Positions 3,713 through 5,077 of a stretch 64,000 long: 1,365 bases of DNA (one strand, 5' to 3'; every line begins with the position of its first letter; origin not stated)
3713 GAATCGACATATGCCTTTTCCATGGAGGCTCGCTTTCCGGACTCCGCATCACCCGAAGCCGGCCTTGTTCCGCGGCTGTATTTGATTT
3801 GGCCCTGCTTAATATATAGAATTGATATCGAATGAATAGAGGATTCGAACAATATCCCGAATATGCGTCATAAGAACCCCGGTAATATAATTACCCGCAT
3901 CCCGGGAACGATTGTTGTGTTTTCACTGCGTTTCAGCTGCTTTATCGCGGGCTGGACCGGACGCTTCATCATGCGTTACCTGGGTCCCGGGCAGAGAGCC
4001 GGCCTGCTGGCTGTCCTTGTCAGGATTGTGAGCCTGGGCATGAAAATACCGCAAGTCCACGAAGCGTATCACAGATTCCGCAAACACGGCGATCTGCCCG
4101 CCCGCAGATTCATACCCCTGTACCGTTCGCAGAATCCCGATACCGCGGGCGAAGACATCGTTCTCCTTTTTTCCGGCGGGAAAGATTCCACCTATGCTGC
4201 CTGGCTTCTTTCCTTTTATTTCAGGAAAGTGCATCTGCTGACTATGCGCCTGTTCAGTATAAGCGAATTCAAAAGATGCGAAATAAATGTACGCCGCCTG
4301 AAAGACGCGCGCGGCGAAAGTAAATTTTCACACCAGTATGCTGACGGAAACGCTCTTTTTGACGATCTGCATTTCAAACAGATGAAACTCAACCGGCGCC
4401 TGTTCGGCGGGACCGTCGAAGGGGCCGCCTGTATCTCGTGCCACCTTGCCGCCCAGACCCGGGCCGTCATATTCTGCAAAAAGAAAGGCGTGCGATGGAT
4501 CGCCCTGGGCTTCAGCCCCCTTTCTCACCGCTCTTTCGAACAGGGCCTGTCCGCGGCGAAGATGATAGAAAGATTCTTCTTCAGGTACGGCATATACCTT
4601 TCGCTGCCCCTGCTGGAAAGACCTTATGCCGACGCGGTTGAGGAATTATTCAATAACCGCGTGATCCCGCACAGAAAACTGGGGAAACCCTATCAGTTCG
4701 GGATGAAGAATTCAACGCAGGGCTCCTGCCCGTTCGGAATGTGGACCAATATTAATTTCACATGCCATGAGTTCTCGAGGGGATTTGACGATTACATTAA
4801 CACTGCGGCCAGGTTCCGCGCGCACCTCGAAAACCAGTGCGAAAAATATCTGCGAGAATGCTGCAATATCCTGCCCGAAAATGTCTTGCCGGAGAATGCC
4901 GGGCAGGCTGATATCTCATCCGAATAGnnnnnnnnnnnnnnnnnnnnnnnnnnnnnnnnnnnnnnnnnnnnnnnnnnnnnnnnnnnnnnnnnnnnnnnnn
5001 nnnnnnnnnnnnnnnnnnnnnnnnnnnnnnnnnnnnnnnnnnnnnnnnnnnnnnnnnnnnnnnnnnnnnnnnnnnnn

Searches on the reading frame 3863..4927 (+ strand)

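Call 14: search_protein_families(library=pfam, proteins=[window:3863-4927:+], max_evalue=0.00001)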
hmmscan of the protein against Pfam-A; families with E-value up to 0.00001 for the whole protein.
window:3863-4927:+ (354 aa): 0 families

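Call 41: search_protein_families(library=ncbifam, proteins=[window:3863-4927:+], max_evalue=0.001)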
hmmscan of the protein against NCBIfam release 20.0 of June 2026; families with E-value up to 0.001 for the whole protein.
window:3863-4927:+ (354 aa): 1 family
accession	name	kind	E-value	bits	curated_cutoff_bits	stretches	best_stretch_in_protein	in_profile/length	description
NF011155.0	PRK14561.1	equivalog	3.4e-05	23.6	207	1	99-134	3-37/195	hypothetical protein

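Call 59: search_protein_families(library=pfam, proteins=[window:3863-4927:+], max_evalue=1)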
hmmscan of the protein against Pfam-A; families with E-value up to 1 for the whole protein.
window:3863-4927:+ (354 aa): 3 families
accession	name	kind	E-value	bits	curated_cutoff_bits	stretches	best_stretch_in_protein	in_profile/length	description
PF24167.1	DUF7411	-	0.00023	21.2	28.7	1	99-137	3-40/194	Family of unknown function (DUF7411)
PF06508.19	QueC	-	0.04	13.9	22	1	99-129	2-32/210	Queuosine biosynthesis protein QueC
PF03054.22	tRNA_Me_trans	-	0.12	12.5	20.6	1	98-138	2-42/202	tRNA methyl transferase HUP domain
